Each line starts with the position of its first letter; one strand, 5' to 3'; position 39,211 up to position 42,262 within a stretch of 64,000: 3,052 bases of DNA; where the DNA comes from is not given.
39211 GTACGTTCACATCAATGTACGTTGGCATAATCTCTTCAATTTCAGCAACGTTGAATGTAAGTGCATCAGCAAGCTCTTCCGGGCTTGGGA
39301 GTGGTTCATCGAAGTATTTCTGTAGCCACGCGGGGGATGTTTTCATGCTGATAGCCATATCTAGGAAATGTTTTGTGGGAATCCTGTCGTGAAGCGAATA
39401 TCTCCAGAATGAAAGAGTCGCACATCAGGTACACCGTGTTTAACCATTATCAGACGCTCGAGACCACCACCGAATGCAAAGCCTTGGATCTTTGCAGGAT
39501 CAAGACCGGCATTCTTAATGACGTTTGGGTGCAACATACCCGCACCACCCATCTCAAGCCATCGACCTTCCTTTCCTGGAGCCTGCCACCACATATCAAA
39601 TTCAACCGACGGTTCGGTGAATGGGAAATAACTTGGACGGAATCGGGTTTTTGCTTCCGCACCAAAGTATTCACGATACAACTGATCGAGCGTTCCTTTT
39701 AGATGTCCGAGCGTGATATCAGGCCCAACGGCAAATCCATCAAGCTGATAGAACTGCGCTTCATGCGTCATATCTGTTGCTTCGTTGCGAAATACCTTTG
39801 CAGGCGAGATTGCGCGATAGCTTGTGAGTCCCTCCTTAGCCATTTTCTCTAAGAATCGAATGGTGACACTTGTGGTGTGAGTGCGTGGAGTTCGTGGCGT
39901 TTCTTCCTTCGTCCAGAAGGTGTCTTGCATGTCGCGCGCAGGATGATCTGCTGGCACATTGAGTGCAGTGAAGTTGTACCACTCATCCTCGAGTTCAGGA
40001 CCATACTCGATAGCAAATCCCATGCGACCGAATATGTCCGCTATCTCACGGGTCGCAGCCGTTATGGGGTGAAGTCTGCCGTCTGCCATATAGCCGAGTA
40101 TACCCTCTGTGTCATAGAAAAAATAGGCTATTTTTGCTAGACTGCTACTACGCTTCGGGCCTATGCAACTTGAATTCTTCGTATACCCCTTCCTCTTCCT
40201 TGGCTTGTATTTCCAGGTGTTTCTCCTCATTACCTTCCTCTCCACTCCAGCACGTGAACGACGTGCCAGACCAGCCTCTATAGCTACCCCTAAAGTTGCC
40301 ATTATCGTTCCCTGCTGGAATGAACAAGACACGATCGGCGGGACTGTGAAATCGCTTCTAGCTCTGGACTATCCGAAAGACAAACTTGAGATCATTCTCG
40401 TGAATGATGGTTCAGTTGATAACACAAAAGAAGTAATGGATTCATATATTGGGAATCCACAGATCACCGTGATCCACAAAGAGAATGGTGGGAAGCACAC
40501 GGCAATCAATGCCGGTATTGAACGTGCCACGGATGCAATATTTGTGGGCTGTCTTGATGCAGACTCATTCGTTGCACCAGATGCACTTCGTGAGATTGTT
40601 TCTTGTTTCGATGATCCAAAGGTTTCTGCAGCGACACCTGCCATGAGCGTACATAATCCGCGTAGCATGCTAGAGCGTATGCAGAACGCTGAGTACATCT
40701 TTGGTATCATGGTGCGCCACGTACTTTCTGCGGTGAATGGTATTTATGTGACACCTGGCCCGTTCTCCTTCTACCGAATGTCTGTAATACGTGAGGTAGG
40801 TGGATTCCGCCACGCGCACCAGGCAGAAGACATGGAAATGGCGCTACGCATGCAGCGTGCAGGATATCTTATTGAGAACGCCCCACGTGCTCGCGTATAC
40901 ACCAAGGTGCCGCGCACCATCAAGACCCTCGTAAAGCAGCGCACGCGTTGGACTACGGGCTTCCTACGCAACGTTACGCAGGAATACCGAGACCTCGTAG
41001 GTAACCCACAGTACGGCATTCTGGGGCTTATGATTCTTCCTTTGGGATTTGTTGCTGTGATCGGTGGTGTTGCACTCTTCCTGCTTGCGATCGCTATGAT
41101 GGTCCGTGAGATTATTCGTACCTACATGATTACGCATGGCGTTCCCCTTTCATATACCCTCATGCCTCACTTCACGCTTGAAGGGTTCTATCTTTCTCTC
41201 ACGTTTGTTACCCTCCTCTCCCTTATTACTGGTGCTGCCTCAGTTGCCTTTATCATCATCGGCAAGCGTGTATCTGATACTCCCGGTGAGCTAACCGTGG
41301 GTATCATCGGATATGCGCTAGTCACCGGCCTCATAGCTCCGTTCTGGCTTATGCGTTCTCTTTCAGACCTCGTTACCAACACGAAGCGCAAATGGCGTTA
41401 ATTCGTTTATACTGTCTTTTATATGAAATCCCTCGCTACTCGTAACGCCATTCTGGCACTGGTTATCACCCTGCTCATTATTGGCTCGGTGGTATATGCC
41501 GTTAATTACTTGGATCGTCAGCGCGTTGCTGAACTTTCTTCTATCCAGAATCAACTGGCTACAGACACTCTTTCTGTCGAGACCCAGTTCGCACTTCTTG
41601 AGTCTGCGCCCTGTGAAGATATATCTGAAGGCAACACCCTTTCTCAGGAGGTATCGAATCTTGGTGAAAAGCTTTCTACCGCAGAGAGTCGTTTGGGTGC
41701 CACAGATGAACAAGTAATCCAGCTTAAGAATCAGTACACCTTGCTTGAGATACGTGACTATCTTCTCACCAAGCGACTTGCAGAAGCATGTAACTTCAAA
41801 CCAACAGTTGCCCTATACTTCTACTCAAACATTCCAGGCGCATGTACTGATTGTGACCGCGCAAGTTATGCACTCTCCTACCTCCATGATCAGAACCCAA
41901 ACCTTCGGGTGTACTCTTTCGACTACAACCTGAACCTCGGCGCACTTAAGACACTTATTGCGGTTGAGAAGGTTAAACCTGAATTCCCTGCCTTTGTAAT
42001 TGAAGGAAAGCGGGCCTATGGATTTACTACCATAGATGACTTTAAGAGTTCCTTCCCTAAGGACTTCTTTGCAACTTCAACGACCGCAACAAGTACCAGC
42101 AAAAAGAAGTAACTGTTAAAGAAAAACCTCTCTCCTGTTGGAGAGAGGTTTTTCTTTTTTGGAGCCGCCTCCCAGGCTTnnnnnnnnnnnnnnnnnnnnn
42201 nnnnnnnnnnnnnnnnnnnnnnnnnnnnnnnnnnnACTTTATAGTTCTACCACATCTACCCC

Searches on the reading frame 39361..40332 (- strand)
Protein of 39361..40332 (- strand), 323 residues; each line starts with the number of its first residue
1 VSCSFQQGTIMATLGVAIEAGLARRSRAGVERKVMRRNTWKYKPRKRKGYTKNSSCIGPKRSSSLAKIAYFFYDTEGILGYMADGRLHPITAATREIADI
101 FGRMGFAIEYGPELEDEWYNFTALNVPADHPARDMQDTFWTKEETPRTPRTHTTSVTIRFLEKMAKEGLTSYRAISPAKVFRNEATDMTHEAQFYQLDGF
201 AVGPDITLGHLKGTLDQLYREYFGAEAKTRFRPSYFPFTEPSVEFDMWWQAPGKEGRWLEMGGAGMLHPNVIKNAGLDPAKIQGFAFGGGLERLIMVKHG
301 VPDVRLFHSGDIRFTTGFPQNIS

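Call 67: search_protein_families(library=pfam, proteins=[window:39361-40332:-], max_evalue=0.1)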
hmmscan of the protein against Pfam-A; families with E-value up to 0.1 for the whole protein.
window:39361-40332:- (323 aa): 2 families
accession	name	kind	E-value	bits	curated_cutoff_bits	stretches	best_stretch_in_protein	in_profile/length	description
PF01409.25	tRNA-synt_2d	-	1.1e-84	284.3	19.8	1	82-316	11-244/246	tRNA synthetases class II core domain (F)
PF00152.25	tRNA-synt_2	-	0.086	12.3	25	0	160-198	82-118/308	tRNA synthetases class II (D, K and N)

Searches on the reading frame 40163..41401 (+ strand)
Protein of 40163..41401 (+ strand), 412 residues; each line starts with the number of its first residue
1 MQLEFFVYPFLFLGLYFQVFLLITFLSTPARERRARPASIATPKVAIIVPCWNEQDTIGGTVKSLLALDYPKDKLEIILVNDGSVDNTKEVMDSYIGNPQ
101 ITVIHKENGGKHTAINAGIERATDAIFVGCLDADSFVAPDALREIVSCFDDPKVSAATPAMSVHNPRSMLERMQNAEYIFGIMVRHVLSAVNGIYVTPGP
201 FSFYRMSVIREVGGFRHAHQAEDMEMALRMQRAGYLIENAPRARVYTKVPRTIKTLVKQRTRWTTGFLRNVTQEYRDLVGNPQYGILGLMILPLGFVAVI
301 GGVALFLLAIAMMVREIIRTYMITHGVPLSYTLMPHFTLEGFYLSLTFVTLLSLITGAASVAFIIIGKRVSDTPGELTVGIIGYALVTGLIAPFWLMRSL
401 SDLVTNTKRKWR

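Call 67: search_protein_families(library=pfam, proteins=[window:40163-41401:+], max_evalue=0.1)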
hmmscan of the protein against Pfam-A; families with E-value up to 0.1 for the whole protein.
window:40163-41401:+ (412 aa): 7 families
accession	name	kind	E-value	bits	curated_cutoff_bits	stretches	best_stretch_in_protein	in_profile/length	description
PF13641.12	Glyco_tranf_2_3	-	6.8e-32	111.8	27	1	43-266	1-230/230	Glycosyltransferase like family 2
PF00535.33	Glycos_transf_2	-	3.5e-31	108.8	23.3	1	47-212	2-167/168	Glycosyl transferase family 2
PF13632.12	Glyco_trans_2_3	-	1.1e-29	104.1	27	1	129-335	3-176/198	Glycosyl transferase family group 2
PF13506.12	Glyco_transf_21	-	7.1e-13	48.8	21.7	1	111-264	18-173/174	Glycosyl transferase family 21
PF03142.21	Chitin_synth_2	-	5.5e-10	38.9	27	1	128-208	205-288/527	Chitin synthase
PF10111.15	Glyco_tranf_2_2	-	1.8e-06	28.1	27.3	1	47-241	2-210/276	Glycosyltransferase like family 2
PF13704.12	Glyco_tranf_2_4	-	0.023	15.6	27.5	1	53-140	2-87/98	Glycosyl transferase family 2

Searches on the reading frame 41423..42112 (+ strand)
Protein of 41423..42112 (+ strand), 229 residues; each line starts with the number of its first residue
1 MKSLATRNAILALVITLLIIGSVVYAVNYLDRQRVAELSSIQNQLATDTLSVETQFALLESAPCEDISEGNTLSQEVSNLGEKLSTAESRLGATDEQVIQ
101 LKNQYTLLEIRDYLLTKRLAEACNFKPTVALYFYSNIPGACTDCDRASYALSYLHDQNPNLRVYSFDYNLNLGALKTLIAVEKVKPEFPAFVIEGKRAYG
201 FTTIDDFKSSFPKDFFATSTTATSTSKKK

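Call 67: search_protein_families(library=pfam, proteins=[window:41423-42112:+], max_evalue=0.1)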
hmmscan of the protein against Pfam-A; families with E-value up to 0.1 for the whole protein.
window:41423-42112:+ (229 aa): 1 family
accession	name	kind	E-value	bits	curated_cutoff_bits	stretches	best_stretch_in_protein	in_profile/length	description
PF19220.6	Rod_CreS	-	0.095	12.2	100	0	68-104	192-228/359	Crescentin, rod domain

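Call 84: search_solved_structures(query=window:41423-42112:+, max_evalue=10)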
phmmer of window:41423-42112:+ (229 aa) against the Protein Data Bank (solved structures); distinct sequences matched with E-value up to 10: 6.
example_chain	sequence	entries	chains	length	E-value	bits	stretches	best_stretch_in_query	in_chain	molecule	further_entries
6gaj_A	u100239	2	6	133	0.0089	18.9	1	72-108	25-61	Outer capsid protein sigma-1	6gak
6gao_A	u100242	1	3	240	0.075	15.9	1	72-108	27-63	Outer capsid protein sigma-1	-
8gui_K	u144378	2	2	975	0.38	13.6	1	69-123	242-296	E3 ubiquitin-protein ligase BRE1A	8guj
9wen_B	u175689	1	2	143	0.4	13.5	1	40-104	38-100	Interleukin-10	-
3a6m_A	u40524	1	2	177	0.59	12.9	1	66-123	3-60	Protein grpE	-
6pfp_A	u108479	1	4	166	1.1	12.1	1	39-109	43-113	Myosin-7 fused to GP7 and EB1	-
